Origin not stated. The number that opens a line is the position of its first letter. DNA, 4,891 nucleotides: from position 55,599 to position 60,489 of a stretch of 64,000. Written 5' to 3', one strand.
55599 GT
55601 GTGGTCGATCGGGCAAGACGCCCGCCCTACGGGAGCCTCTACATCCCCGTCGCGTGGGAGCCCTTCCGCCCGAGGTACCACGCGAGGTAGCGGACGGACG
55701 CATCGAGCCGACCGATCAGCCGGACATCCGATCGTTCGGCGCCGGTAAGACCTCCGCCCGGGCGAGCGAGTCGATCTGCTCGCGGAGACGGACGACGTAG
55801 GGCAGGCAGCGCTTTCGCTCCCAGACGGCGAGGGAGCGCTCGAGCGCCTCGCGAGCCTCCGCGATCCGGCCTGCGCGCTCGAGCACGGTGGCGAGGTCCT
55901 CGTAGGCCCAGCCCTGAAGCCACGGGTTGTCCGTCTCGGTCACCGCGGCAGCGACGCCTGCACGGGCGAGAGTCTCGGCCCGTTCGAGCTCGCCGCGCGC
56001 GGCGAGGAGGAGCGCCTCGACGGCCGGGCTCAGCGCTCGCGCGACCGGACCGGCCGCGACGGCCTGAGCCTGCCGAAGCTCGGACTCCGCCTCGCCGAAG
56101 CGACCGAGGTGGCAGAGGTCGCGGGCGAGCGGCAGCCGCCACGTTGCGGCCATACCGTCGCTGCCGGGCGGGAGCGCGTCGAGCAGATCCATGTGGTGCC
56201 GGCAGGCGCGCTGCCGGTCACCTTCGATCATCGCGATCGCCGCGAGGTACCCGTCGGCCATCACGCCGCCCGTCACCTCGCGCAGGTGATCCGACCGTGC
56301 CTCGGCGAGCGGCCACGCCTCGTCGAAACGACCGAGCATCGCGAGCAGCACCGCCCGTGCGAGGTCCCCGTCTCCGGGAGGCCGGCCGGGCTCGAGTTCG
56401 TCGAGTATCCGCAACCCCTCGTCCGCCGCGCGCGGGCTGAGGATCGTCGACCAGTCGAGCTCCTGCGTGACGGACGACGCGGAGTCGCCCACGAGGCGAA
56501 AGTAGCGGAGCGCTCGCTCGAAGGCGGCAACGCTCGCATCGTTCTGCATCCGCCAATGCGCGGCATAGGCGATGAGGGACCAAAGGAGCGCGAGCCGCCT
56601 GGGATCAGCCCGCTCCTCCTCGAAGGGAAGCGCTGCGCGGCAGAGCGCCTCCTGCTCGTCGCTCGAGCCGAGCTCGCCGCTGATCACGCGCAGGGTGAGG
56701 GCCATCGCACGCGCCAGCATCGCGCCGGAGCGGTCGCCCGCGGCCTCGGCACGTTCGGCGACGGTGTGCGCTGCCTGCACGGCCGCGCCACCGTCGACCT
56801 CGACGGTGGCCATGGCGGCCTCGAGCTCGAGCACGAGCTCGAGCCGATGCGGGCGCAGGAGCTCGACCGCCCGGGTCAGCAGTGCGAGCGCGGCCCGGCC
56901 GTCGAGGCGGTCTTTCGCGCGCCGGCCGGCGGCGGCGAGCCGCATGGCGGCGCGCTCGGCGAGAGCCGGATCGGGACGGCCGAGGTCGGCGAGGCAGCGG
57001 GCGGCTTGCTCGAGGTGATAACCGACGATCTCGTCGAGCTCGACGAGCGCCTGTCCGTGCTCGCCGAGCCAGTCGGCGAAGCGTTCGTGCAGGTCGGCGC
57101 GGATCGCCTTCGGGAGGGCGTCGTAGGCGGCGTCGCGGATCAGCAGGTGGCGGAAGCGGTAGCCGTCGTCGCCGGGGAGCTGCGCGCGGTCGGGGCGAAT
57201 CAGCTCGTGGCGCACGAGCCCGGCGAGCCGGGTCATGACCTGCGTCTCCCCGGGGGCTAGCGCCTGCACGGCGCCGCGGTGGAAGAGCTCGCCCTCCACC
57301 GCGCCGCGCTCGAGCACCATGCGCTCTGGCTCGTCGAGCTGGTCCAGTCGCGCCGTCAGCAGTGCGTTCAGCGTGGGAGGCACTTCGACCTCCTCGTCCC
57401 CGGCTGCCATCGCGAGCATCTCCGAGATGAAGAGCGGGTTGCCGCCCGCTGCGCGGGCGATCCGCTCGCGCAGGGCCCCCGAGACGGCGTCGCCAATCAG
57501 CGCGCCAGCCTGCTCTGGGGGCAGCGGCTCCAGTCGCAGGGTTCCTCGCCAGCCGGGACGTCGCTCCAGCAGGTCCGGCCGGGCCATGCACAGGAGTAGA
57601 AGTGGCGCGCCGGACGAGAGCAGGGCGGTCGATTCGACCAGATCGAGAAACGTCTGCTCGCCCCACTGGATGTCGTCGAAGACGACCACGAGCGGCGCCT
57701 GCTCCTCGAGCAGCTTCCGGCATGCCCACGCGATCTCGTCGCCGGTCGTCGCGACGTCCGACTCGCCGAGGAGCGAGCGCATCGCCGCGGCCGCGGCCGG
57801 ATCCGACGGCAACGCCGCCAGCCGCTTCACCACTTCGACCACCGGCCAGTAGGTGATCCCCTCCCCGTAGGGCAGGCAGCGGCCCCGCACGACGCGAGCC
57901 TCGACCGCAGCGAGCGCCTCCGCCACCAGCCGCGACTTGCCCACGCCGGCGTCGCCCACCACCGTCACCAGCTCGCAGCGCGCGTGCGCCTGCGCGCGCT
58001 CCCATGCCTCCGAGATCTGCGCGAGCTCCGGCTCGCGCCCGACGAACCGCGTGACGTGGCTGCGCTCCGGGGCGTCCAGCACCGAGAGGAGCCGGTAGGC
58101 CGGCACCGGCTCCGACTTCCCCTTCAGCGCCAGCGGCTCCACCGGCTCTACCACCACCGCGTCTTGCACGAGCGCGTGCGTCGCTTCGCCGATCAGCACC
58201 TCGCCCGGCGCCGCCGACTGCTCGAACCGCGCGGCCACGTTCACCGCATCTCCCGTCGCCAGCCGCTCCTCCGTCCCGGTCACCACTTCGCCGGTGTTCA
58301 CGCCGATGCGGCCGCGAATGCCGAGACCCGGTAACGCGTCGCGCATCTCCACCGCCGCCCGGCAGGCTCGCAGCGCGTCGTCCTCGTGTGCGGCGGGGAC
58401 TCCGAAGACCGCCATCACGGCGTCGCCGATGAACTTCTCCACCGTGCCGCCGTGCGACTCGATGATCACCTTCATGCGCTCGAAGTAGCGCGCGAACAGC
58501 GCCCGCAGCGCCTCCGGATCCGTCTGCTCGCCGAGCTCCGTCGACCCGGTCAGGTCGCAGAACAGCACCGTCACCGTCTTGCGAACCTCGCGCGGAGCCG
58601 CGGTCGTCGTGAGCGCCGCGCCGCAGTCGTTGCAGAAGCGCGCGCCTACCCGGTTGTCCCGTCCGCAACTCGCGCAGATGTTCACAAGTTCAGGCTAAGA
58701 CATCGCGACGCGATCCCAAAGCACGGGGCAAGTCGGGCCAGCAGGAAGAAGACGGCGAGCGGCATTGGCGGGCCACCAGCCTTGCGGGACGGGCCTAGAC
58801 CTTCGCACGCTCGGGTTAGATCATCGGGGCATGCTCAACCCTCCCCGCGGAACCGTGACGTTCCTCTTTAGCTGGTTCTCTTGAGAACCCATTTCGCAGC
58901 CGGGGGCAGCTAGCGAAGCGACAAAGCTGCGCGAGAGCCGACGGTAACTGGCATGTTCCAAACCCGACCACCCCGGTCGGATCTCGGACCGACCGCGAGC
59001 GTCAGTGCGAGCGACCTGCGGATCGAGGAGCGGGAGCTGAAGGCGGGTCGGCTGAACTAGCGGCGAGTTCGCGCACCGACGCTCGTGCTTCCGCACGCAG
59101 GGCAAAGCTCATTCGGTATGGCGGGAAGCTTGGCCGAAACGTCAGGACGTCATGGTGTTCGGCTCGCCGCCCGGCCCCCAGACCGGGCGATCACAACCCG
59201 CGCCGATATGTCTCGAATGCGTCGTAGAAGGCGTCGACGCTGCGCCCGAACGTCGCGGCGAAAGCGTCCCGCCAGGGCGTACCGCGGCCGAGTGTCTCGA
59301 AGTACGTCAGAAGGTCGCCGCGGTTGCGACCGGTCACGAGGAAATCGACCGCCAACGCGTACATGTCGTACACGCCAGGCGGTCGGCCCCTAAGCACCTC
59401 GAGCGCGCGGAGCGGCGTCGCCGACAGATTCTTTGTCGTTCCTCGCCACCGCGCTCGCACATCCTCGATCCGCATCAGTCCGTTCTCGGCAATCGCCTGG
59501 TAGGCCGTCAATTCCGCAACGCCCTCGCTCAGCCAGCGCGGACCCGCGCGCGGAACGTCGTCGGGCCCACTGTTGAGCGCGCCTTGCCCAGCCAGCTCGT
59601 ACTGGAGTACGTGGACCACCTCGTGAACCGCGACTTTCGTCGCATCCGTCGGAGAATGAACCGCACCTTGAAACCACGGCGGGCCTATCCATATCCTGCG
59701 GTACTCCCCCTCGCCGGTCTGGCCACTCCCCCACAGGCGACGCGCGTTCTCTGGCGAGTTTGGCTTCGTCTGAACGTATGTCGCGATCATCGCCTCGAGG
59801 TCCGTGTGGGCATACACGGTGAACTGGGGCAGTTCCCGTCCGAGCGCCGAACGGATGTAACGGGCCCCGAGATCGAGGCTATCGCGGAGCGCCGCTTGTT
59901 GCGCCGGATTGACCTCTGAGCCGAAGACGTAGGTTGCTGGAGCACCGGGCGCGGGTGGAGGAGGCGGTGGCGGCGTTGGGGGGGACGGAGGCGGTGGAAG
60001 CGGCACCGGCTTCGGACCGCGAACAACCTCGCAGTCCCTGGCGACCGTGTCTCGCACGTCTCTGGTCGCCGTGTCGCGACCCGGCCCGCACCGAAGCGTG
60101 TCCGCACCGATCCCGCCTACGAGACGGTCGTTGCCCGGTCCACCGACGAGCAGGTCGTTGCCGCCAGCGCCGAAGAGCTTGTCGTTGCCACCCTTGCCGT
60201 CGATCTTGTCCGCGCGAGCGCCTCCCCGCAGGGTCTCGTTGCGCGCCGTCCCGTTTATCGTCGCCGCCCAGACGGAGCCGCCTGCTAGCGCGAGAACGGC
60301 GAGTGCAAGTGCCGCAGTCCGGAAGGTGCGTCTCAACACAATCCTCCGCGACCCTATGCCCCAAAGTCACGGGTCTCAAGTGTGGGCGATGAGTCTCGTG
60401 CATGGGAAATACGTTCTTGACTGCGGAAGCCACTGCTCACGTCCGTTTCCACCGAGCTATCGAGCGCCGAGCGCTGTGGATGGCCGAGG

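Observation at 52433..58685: Tandem and dispersed expansion of Zn-ribbon/cyclase-STAND-TPR regulators; one copy heads an operon with a methyltransferase and an oxidoreductase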

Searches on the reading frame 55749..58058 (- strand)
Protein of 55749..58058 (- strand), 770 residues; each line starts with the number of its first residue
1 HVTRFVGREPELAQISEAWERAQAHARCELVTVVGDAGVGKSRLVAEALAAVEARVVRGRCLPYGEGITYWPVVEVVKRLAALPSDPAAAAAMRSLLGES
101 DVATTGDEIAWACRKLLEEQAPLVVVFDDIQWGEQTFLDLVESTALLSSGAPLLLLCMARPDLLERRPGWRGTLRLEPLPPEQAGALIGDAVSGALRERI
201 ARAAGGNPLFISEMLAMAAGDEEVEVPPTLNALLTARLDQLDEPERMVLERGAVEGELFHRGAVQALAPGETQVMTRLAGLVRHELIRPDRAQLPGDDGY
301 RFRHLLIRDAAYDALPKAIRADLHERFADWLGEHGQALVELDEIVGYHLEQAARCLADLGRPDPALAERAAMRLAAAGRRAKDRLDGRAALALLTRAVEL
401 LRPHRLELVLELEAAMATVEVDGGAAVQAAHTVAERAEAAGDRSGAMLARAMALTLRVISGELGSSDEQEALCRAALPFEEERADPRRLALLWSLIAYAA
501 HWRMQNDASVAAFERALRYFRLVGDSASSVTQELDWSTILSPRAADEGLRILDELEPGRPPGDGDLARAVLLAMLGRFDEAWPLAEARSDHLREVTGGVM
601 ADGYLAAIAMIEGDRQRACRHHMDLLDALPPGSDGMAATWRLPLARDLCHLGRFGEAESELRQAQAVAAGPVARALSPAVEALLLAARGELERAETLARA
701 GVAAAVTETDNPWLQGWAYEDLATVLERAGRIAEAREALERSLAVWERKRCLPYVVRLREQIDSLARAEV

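Call 71: search_solved_structures(query=window:55749-58058:-, max_evalue=1, show_alignments=0)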
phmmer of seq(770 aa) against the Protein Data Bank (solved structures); distinct sequences matched with E-value up to 1: 0.

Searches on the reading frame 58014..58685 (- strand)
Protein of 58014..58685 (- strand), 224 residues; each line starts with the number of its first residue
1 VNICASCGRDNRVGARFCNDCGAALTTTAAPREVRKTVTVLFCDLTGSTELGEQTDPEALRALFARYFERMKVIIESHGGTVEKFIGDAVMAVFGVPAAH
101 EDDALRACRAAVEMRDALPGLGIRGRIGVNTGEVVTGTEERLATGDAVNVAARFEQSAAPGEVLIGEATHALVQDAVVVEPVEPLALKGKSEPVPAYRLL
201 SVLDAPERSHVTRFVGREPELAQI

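Call 33: search_solved_structures(query=window:58014-58685:-, max_evalue=0.001, show_alignments=4)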
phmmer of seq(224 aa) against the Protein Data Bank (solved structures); distinct sequences matched with E-value up to 0.001: 57.
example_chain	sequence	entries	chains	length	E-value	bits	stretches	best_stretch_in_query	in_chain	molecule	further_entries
3r5g_A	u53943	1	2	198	2.1e-24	89.8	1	34-200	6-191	CyaB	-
2w01_A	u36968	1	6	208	1.4e-23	87.2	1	35-199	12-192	ADENYLATE CYCLASE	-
6fht_A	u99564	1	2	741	2.7e-23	86.2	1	35-199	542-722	Bacteriophytochrome,Adenylate cyclase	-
6aoa_A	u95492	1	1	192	7.1e-17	65.2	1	36-192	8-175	Bacterio-rhodopsin/guanylyl cyclase 1 fusion protein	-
6ao9_A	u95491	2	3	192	1.6e-16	64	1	36-192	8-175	Bacterio-rhodopsin/guanylyl cyclase 1 fusion protein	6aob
1wc1_A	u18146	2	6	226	1.9e-16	63.8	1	34-195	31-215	ADENYLATE CYCLASE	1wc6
1wc0_A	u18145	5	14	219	2e-16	63.8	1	34-195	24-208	ADENYLATE CYCLASE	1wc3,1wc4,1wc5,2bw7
5oyh_A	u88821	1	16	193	1.3e-14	57.9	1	36-192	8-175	Nucleotide cyclase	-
6sir_A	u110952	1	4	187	2.4e-14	57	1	35-192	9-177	Nucleotide cyclase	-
3mr7_A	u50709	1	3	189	6.5e-14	55.6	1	35-189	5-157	Adenylate/guanylate cyclase/hydrolase, alpha/beta fold family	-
5o5k_A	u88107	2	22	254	3.4e-13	53.2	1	37-191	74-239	Adenylate cyclase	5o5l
4p2m_A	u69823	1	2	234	1.5e-12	51.1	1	38-191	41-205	Adenylate cyclase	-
1yk9_A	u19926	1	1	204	1.7e-12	50.9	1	38-191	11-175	Adenylate cyclase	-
4p2f_A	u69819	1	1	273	1.7e-12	50.9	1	38-191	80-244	Adenylate cyclase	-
4p2x_A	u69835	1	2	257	2e-12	50.7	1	38-191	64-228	Adenylate cyclase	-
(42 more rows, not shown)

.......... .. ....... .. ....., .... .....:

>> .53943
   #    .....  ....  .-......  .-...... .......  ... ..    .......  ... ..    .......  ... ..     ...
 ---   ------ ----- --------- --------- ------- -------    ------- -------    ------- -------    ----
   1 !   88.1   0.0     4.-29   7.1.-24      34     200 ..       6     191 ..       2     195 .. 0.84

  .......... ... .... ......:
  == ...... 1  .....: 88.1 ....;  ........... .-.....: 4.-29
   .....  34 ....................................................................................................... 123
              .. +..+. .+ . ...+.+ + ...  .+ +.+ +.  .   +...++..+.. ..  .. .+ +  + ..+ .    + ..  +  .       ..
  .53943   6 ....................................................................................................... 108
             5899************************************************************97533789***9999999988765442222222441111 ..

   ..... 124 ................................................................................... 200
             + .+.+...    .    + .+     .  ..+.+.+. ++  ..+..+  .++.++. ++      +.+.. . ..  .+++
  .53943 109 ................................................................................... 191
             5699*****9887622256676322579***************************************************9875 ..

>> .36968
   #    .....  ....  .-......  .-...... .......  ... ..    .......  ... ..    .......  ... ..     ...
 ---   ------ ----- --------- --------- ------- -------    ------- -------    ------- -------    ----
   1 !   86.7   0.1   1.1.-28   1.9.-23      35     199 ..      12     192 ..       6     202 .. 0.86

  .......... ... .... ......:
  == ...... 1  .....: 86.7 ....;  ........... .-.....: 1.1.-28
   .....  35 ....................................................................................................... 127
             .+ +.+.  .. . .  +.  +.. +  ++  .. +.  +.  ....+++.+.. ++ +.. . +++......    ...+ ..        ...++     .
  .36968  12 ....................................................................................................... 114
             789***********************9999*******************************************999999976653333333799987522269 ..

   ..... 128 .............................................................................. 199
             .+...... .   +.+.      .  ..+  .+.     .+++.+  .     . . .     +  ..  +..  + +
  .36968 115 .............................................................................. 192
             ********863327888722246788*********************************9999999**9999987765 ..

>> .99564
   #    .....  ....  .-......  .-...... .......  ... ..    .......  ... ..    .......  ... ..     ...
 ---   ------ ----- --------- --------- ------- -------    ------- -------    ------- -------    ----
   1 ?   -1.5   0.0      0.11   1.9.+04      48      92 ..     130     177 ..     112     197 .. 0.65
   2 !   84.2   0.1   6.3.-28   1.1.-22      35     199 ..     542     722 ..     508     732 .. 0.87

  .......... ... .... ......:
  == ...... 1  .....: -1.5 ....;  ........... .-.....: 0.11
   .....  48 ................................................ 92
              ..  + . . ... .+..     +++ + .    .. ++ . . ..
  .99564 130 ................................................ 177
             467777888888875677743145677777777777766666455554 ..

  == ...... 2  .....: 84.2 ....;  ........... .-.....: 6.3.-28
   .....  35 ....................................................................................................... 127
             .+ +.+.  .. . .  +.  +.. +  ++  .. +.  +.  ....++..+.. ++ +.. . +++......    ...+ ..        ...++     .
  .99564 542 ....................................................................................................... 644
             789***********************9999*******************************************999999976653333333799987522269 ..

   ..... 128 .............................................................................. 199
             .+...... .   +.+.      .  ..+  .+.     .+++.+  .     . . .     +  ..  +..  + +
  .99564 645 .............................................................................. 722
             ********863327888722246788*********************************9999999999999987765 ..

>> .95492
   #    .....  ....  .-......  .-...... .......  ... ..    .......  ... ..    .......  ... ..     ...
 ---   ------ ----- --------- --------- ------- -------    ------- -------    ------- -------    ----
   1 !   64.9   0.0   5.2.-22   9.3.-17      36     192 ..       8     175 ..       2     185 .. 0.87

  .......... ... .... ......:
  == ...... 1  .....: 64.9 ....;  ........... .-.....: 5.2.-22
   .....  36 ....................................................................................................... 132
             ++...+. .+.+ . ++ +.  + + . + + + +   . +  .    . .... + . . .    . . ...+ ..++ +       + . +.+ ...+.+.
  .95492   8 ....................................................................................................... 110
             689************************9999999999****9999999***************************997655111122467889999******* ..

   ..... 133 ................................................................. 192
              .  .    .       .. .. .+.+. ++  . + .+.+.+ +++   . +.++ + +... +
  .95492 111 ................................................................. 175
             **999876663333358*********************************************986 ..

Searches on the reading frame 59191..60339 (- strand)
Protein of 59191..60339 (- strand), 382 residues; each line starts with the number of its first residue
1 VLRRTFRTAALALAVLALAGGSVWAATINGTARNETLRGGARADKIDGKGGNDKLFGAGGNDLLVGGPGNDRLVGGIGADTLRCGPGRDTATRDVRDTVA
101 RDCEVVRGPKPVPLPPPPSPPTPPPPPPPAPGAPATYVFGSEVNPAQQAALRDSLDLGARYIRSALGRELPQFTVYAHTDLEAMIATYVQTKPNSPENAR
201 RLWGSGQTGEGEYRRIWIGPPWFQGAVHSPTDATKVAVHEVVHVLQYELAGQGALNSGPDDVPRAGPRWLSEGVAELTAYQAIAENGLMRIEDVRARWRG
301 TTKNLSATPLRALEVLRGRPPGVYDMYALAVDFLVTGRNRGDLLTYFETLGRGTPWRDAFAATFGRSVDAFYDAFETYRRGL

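Call 49: search_protein_families(library=pfam, proteins=[window:59191-60339:-], max_evalue=0.001)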
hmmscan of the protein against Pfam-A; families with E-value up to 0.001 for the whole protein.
window:59191-60339:- (382 aa): 1 family
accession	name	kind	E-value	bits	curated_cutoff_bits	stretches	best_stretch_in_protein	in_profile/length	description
PF00353.25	HemolysinCabind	-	8.8e-15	54.8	23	2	30-64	2-36/36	RTX calcium-binding nonapeptide repeat (4 copies)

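Call 96: search_protein_families(library=ncbifam, proteins=[window:59191-60339:-], max_evalue=0.00001)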
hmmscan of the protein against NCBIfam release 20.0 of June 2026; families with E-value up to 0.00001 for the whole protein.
window:59191-60339:- (382 aa): 3 families
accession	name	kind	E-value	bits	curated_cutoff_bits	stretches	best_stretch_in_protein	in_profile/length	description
NF046115.1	Ca_rpt_SMc04171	equivalog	1.5e-10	40.8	625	1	23-89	403-469/574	SMc04171 family calcium-binding repeat protein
NF033943.0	RTX_toxin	subfamily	7.1e-10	37.7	1000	1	24-89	677-742/930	RTX family hemolysin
NF033203.1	entero_EhxA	exception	5.2e-08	31.5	2000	1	27-89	713-775/997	enterohemolysin EhxA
